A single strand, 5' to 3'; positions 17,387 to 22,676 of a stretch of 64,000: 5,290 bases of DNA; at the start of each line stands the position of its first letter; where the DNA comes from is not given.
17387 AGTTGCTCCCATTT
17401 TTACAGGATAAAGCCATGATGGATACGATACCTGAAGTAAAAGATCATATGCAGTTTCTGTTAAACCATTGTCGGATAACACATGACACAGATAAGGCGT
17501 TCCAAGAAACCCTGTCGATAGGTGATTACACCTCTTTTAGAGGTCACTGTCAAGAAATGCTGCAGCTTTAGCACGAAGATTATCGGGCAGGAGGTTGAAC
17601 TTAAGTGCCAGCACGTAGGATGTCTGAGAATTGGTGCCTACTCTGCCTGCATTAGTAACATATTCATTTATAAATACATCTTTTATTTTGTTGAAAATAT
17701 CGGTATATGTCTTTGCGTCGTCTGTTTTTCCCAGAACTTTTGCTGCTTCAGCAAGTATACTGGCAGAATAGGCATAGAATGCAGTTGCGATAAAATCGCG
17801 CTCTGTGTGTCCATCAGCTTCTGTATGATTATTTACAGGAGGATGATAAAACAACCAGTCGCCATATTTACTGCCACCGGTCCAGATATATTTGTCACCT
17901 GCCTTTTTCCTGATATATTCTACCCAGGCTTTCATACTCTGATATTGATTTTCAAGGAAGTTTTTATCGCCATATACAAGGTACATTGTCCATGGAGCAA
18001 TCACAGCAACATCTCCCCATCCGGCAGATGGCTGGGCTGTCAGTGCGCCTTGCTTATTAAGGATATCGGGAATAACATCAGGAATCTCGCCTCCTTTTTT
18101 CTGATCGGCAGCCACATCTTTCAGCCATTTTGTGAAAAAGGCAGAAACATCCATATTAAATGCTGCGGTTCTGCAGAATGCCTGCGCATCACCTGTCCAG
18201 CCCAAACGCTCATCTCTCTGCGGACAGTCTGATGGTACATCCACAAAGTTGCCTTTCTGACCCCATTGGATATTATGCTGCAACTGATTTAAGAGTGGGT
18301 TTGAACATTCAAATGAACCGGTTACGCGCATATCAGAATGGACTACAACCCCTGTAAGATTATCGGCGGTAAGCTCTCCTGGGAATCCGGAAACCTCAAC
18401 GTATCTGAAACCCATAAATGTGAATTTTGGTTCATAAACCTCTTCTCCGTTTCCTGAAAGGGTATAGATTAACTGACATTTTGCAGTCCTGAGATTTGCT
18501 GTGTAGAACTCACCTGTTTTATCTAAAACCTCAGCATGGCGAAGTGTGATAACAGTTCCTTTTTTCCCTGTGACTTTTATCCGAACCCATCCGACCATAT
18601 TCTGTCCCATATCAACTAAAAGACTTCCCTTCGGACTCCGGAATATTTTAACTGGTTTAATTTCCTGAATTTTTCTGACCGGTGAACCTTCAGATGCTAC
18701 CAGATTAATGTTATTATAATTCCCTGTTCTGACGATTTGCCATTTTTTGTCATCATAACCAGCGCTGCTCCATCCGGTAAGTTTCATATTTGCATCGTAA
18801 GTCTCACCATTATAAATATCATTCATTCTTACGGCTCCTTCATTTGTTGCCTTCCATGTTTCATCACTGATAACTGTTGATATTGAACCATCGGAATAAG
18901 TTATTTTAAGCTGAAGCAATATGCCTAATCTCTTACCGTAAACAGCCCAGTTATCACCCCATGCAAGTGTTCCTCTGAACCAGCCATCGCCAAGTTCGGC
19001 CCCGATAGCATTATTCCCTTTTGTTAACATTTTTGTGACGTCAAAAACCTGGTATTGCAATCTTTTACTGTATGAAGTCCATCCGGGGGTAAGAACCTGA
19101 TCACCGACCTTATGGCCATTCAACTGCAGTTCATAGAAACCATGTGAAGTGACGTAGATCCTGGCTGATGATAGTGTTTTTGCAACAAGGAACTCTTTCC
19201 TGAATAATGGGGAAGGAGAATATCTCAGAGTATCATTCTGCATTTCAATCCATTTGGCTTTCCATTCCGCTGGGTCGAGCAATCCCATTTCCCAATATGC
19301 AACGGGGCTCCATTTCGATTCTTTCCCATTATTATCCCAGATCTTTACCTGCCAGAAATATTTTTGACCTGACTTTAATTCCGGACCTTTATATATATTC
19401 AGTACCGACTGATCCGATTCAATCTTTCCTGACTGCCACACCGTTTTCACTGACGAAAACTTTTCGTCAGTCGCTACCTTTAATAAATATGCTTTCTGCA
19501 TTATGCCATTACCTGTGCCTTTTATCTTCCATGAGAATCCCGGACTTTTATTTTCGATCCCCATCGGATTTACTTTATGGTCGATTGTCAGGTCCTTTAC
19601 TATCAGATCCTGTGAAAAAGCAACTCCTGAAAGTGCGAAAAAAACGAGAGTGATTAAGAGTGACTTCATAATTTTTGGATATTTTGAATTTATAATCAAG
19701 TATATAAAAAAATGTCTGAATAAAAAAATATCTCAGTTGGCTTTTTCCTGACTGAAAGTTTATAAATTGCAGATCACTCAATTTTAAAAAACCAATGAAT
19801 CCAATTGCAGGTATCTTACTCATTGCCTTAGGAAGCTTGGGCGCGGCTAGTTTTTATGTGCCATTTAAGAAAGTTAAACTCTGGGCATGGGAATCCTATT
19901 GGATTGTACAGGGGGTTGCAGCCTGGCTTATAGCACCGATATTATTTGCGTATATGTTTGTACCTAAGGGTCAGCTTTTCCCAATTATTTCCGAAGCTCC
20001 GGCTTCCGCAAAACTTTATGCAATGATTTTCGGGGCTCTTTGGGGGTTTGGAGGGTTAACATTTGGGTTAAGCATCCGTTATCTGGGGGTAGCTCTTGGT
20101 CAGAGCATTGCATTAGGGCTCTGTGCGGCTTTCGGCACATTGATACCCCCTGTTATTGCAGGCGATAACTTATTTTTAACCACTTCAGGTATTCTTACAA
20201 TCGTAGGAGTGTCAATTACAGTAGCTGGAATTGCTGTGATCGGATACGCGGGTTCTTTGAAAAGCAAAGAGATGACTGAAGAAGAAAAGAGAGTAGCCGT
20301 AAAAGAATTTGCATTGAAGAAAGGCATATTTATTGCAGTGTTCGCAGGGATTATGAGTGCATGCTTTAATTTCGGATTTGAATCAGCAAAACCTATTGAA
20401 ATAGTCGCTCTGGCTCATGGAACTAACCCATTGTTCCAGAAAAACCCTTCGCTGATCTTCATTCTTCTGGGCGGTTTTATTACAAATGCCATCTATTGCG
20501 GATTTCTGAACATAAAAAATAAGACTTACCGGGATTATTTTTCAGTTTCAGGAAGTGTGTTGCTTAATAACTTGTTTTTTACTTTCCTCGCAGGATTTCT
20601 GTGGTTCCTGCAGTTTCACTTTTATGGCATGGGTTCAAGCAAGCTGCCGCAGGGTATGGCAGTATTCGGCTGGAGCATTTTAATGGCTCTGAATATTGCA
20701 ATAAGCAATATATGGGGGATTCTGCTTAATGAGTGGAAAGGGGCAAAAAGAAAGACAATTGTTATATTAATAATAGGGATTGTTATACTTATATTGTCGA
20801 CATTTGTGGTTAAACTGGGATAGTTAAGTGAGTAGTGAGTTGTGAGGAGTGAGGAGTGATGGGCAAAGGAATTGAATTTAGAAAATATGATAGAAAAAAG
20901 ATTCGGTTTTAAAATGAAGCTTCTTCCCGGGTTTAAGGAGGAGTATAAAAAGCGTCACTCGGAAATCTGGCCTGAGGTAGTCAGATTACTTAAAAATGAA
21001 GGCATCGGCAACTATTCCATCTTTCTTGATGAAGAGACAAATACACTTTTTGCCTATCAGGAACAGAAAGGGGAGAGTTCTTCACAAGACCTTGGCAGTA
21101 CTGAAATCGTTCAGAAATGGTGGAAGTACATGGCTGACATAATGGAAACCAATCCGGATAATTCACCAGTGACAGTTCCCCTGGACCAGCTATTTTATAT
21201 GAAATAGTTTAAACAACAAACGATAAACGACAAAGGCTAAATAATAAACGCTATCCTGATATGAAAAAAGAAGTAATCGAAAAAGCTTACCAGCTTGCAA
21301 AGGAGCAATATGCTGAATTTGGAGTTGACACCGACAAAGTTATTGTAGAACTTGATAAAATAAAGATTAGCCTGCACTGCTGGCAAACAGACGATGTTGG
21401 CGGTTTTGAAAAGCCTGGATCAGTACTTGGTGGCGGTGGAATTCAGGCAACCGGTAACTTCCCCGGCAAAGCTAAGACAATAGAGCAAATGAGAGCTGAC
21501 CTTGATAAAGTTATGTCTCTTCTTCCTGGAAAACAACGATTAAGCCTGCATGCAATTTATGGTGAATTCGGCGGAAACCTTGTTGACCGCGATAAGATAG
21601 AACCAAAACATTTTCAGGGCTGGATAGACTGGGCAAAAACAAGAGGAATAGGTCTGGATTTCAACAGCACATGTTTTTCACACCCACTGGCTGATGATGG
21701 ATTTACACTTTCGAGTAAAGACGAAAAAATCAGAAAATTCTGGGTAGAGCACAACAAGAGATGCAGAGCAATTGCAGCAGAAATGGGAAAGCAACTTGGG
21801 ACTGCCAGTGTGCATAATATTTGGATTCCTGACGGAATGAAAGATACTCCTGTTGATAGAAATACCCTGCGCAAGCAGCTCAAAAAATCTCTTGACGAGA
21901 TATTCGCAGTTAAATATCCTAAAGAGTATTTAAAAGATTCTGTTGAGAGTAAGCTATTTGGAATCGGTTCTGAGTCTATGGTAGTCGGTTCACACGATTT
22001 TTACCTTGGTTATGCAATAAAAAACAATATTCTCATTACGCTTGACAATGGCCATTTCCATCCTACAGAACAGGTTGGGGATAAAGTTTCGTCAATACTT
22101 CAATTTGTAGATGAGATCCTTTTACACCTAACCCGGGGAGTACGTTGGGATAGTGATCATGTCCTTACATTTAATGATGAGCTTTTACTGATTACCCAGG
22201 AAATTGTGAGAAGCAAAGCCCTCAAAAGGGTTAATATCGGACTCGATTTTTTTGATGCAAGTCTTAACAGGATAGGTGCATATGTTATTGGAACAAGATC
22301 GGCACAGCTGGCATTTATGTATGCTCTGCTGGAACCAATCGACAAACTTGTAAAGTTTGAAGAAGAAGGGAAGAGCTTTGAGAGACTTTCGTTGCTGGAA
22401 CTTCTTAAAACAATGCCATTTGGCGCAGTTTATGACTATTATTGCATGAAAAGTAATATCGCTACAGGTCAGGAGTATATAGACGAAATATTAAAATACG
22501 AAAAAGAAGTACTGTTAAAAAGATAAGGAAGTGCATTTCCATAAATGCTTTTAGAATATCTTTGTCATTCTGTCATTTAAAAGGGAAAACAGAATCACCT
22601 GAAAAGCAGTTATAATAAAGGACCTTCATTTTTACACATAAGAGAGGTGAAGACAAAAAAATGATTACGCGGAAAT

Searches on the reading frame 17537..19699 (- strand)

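Call 70: search_protein_families(library=pfam, proteins=[window:17537-19699:-], max_evalue=0.00001)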
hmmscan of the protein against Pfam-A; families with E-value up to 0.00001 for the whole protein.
window:17537-19699:- (720 aa): 4 families
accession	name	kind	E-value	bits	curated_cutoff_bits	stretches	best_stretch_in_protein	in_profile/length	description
PF17389.8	Bac_rhamnosid6H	-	4.9e-87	292.8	24.5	1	460-713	3-246/339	Bacterial alpha-L-rhamnosidase 6 hairpin glycosidase domain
PF08531.16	Bac_rhamnosid_N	-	1.2e-58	198.2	25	1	174-344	1-171/172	Alpha-L-rhamnosidase N-terminal domain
PF05592.18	Bac_rhamnosid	-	4.5e-37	126.5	22.2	1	355-454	3-102/102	Bacterial alpha-L-rhamnosidase concanavalin-like domain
PF25788.1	Ig_Rha78A_N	-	3.8e-36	124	27.4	1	34-142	1-105/105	Rha78A-like, N-terminal immunoglobulin domain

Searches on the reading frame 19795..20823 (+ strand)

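Call 70: search_protein_families(library=pfam, proteins=[window:19795-20823:+], max_evalue=0.00001)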
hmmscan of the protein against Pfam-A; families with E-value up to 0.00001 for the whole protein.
window:19795-20823:+ (342 aa): 1 family
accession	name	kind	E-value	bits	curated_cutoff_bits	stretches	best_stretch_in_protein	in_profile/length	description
PF06379.18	RhaT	-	5.8e-70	236.6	27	1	4-342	6-341/344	L-rhamnose-proton symport protein (RhaT)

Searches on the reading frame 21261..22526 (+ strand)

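Call 70: search_protein_families(library=pfam, proteins=[window:21261-22526:+], max_evalue=0.00001)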
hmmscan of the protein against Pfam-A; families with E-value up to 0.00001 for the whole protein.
window:21261-22526:+ (421 aa): 1 family
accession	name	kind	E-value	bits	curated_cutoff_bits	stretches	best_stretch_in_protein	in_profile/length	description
PF06134.17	RhaA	-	2.4e-182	607.2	22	1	6-421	3-417/417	L-rhamnose isomerase (RhaA)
